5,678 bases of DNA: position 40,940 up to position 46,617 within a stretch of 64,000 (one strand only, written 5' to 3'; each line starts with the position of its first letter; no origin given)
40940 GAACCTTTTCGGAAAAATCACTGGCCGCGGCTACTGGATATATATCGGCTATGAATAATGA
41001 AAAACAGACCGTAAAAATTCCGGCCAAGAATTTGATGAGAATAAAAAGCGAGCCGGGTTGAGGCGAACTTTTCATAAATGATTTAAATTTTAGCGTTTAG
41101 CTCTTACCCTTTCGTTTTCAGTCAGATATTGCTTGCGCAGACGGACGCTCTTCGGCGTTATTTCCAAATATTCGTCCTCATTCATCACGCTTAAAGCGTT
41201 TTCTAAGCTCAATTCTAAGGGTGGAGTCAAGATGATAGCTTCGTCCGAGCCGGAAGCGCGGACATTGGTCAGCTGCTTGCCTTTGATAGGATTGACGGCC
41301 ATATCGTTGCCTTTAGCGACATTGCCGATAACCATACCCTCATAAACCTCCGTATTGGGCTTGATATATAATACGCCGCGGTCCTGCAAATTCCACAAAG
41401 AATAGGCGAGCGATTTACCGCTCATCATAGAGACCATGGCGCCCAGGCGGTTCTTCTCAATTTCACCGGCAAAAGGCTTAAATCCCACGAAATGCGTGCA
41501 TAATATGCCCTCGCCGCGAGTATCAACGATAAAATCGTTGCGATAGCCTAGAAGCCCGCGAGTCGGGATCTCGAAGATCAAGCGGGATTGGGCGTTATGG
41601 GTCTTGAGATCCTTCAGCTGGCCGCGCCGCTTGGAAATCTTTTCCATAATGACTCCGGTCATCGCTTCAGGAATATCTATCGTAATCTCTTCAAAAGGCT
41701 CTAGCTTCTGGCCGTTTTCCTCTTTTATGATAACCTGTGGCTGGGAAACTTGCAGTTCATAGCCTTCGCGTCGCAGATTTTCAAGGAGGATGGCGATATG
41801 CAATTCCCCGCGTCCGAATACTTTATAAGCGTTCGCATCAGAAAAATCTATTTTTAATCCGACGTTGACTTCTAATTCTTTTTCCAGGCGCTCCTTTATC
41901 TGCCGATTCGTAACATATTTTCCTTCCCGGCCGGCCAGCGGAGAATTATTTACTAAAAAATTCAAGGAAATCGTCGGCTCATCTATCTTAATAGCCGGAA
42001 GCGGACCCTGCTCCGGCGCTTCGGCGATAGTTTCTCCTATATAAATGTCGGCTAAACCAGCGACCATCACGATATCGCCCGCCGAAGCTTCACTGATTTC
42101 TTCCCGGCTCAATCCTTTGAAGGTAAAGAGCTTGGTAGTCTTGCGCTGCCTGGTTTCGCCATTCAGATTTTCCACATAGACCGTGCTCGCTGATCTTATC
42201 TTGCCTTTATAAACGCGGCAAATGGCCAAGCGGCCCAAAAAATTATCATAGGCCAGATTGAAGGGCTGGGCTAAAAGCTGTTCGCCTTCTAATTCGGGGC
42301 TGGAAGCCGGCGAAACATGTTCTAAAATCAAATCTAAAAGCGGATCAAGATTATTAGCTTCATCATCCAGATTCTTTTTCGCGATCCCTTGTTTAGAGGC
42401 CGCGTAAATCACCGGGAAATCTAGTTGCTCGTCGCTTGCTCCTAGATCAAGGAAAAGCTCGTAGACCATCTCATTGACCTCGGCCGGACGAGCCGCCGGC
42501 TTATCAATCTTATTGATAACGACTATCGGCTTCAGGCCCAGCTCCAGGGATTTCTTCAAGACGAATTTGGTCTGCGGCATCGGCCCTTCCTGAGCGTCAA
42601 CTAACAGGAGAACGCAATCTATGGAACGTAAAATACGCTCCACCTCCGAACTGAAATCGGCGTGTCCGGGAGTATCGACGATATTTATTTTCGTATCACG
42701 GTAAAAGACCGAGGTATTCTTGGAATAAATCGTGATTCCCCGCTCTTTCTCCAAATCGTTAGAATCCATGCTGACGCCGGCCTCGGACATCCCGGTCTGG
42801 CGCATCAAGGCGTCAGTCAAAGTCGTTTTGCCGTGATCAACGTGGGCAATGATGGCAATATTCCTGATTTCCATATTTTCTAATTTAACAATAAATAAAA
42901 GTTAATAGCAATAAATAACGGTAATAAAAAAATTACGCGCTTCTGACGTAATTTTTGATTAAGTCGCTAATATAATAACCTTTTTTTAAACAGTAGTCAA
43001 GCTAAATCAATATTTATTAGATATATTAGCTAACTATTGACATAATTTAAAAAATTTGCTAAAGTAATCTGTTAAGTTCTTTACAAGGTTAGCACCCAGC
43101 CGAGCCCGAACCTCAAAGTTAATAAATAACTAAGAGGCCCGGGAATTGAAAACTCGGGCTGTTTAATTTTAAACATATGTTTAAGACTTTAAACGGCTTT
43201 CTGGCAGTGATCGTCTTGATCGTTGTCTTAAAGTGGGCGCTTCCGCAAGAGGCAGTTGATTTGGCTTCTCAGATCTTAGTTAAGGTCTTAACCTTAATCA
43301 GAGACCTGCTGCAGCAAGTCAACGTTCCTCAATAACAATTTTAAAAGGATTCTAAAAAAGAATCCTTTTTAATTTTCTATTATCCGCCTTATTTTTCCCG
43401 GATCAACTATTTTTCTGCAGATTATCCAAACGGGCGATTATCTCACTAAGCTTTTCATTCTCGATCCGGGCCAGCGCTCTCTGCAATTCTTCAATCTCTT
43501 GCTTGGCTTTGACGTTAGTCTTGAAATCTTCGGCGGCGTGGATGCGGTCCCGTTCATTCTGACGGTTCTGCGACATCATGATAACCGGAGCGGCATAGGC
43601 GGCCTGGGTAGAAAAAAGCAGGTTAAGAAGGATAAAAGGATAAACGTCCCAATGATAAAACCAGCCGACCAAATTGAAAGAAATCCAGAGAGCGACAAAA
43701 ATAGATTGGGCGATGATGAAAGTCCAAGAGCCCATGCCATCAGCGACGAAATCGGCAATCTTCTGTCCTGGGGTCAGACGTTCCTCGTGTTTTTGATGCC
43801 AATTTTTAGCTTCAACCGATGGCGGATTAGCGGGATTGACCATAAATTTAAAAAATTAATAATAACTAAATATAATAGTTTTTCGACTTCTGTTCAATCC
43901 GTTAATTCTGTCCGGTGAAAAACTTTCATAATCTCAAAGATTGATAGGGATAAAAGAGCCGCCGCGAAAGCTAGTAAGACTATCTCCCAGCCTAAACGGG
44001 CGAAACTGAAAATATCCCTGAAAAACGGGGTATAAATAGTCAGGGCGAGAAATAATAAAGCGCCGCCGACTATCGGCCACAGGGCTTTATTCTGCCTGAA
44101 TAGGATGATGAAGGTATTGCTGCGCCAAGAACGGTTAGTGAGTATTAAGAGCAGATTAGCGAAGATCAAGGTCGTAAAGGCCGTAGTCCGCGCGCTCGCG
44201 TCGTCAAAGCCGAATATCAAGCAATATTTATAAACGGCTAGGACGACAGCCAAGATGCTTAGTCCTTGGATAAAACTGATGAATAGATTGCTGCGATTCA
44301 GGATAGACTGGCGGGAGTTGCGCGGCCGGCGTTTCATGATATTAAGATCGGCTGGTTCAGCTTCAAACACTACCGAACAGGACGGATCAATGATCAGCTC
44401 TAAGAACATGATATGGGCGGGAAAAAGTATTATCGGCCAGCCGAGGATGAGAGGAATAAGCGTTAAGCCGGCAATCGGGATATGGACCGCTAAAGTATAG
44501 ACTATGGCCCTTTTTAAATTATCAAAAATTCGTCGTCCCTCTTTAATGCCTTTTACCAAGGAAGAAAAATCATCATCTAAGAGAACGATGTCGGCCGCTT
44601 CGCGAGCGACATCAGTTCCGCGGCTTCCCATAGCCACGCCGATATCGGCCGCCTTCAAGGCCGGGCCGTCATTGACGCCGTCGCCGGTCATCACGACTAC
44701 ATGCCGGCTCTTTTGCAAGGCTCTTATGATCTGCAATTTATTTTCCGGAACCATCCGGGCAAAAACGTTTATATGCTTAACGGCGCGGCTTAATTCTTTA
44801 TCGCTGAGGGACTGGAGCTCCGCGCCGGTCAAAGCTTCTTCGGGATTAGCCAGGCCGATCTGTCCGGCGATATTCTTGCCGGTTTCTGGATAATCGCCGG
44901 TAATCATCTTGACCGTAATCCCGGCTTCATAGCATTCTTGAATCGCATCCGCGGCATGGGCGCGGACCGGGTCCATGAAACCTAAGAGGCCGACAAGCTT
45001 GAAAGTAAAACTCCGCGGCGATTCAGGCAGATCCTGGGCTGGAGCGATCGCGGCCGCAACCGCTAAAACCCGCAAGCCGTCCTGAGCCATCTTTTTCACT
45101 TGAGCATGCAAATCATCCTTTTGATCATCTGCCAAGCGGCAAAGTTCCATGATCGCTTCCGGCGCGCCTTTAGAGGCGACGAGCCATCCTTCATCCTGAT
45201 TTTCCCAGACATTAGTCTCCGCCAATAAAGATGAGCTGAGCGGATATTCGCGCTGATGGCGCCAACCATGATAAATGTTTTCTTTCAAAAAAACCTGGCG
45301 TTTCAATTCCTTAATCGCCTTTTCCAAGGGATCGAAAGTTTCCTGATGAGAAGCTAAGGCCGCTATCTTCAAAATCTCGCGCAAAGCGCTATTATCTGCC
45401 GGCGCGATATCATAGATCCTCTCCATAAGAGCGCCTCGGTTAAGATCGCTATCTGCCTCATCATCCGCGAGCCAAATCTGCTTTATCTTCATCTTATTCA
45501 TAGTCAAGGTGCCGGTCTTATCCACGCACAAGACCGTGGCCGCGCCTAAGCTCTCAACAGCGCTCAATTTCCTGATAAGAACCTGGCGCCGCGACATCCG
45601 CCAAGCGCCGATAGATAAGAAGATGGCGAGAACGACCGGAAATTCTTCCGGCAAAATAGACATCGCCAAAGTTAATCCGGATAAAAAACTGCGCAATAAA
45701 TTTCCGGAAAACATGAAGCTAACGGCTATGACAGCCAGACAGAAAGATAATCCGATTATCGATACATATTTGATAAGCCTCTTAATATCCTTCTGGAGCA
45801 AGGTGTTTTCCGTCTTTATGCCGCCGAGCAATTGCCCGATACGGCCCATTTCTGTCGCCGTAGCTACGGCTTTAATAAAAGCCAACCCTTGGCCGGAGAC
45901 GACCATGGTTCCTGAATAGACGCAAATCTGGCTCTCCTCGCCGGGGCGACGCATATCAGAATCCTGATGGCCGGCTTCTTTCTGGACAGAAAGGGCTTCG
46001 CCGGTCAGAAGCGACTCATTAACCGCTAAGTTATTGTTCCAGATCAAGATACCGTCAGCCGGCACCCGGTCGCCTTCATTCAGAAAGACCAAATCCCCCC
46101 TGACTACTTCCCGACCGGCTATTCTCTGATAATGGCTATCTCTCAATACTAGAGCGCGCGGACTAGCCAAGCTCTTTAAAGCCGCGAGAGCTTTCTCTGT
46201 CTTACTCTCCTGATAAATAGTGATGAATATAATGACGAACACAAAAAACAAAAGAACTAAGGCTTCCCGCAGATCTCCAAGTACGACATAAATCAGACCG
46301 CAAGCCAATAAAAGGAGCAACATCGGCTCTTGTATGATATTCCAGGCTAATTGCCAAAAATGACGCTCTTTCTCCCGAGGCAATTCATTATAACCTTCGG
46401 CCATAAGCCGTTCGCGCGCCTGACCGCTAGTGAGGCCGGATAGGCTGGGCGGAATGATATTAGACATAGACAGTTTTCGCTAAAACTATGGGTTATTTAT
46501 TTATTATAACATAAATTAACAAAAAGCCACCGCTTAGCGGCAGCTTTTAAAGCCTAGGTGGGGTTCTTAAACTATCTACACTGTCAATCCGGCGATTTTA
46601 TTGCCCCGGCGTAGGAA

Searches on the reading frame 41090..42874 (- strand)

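Call 20: search_protein_families(library=pfam, proteins=[window:41090-42874:-], max_evalue=0.001)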
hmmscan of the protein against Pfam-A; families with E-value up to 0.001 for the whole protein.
window:41090-42874:- (594 aa): 7 families
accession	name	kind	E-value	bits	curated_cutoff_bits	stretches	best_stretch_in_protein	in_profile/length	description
PF00009.33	GTP_EFTU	-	8.4e-55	185.7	26.5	1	2-188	2-187/188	Elongation factor Tu GTP binding domain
PF21018.2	BipA_C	-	1.4e-42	144.4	23.8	1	478-585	2-109/110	TypA/BipA C-terminal domain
PF00679.30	EFG_C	-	2.9e-19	69.3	27.9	1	390-474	2-87/89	Elongation factor G C-terminus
PF03144.31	GTP_EFTU_D2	-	3.5e-11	43.8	30.3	1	214-284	1-73/73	Elongation factor Tu domain 2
PF22042.2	EF-G_D2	-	1.5e-09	38.3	27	1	205-285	7-83/84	Elongation factor G domain 2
PF01926.29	MMR_HSR1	-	3e-07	31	21.9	1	6-122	2-113/113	50S ribosome-binding GTPase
PF02421.24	FeoB_N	-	7.2e-05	22.8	27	1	45-165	31-148/156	Ferrous iron transport protein B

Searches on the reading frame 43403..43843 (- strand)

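Call 20: search_protein_families(library=pfam, proteins=[window:43403-43843:-], max_evalue=0.001)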
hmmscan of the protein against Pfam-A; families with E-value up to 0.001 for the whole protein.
window:43403-43843:- (146 aa): 1 family
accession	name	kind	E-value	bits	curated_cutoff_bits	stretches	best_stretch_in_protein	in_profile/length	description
PF06210.16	DUF1003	-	1.8e-36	124.9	27.4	1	37-131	1-96/103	Protein of unknown function (DUF1003)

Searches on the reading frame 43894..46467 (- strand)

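Call 18: search_protein_families(library=pfam, proteins=[window:43894-46467:-], max_evalue=0.001)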
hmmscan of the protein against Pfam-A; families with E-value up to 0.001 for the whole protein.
window:43894-46467:- (857 aa): 5 families
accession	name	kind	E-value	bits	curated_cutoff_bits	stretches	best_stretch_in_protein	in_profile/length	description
PF00122.25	E1-E2_ATPase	-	8.4e-41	139.9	28.1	1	100-294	2-181/181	E1-E2 ATPase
PF00689.26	Cation_ATPase_C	-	7.1e-36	124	27.3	1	678-850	1-175/175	Cation transporting ATPase, C-terminus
PF00702.32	Hydrolase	-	3.8e-15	57.2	26.4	1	312-608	3-191/191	haloacid dehalogenase-like hydrolase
PF00690.31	Cation_ATPase_N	-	1.3e-10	41.2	20.4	1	9-59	18-68/69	Cation transporter/ATPase, N-terminus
PF08282.18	Hydrolase_3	-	8.6e-06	26.1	20.9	1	580-637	195-251/255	haloacid dehalogenase-like hydrolase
